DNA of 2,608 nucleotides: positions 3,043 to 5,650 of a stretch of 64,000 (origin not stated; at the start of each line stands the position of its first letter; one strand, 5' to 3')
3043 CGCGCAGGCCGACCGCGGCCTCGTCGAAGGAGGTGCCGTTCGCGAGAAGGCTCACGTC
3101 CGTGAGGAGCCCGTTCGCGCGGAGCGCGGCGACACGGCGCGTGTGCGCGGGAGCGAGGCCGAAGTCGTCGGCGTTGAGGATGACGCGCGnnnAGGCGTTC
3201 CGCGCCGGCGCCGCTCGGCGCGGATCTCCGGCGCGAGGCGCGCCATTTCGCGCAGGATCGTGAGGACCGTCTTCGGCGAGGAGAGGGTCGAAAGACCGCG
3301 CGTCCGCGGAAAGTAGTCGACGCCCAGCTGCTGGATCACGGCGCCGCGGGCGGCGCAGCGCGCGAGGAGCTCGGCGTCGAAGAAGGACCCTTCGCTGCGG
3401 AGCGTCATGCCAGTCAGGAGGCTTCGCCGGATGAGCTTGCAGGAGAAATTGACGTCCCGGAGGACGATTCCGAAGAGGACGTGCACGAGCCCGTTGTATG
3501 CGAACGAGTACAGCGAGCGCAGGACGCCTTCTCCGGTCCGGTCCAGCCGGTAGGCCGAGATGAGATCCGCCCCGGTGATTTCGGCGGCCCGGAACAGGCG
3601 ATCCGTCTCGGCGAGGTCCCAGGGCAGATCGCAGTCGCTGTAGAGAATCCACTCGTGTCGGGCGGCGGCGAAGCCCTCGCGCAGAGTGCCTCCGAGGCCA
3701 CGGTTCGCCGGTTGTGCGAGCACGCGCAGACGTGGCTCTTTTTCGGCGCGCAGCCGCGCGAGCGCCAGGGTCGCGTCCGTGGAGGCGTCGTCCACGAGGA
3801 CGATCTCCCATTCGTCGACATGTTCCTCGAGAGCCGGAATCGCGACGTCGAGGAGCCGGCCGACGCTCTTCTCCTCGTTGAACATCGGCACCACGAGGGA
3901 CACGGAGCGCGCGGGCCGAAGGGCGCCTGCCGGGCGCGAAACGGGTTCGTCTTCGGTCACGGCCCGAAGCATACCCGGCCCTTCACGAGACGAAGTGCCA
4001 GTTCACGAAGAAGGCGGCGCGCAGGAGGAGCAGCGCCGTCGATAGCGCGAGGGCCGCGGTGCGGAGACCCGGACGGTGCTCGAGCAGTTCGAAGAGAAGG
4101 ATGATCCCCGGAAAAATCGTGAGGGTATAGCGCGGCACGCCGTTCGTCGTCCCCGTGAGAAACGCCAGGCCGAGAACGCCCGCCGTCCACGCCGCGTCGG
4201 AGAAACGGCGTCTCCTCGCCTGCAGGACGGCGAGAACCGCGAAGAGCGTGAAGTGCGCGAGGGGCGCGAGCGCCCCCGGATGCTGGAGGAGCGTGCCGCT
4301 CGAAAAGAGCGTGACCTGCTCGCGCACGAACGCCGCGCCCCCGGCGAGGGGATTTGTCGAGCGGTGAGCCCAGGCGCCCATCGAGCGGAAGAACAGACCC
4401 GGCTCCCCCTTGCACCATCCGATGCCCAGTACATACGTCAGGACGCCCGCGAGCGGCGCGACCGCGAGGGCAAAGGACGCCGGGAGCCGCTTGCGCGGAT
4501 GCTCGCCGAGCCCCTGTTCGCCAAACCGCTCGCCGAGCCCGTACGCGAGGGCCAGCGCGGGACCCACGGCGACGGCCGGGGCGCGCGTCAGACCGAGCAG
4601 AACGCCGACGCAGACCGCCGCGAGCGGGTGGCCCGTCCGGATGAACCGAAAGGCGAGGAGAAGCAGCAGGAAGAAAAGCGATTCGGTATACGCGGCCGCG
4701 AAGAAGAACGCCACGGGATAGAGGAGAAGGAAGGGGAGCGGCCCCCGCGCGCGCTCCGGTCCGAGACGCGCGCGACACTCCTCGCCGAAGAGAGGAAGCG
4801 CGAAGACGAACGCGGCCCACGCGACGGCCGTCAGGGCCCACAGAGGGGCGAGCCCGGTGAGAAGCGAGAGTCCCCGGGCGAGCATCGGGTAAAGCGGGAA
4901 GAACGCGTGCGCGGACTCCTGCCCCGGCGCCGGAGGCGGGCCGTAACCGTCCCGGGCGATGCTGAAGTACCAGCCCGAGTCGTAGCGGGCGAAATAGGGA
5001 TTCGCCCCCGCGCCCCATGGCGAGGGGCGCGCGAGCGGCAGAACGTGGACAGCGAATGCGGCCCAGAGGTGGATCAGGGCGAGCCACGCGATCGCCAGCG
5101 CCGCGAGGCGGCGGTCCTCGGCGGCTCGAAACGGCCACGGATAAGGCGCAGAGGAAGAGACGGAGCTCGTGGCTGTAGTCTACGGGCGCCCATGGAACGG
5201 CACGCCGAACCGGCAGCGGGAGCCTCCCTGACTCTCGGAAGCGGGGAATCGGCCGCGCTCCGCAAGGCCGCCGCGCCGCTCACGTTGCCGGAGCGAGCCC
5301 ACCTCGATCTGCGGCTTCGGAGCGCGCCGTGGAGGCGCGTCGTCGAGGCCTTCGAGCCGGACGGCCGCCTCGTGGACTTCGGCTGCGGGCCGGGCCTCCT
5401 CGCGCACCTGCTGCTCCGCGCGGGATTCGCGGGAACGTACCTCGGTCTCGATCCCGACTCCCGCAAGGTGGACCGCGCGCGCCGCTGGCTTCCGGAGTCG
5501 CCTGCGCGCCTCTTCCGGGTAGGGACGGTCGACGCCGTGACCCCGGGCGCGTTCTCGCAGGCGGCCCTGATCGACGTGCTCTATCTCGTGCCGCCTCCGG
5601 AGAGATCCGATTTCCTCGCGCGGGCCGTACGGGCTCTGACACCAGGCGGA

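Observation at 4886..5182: PIG-V-like GT-C gene has its conserved N-terminal motif upstream of the only ATG, with no canonical start codon before an in-frame stop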

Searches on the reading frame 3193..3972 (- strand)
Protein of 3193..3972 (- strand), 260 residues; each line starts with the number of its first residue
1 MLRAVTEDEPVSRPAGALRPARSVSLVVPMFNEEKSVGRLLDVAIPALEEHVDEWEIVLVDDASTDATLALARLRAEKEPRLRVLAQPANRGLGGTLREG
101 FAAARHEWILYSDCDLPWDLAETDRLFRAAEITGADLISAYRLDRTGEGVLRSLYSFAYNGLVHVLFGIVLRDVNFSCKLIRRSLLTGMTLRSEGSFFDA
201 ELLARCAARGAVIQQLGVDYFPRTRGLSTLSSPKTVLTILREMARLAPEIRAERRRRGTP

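Call 4: search_protein_families(library=pfam, proteins=[window:3193-3972:-], max_evalue=0.01)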
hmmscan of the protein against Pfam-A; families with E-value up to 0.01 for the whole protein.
window:3193-3972:- (260 aa): 3 families
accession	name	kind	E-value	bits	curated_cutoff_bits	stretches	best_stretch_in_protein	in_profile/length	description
PF00535.33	Glycos_transf_2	-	1.3e-23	84.2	23.3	1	25-186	1-164/168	Glycosyl transferase family 2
PF12804.13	NTP_transf_3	-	1.8e-05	25.4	27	1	39-150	25-131/160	MobA-like NTP transferase domain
PF13641.12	Glyco_tranf_2_3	-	0.00012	22.6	27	1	22-115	2-96/230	Glycosyltransferase like family 2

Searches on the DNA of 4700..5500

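Call 37: search_rna_families(source=window, start=4700, end=5500, threshold=evalue, max_evalue=1)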
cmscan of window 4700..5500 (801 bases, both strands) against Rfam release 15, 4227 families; matches with E-value up to 1: 1.
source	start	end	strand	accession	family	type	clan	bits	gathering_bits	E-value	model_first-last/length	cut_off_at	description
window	5092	5125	+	RF01333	CRISPR-DR20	Gene; CRISPR;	-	19.8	42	0.26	1-36/36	no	CRISPR RNA direct repeat element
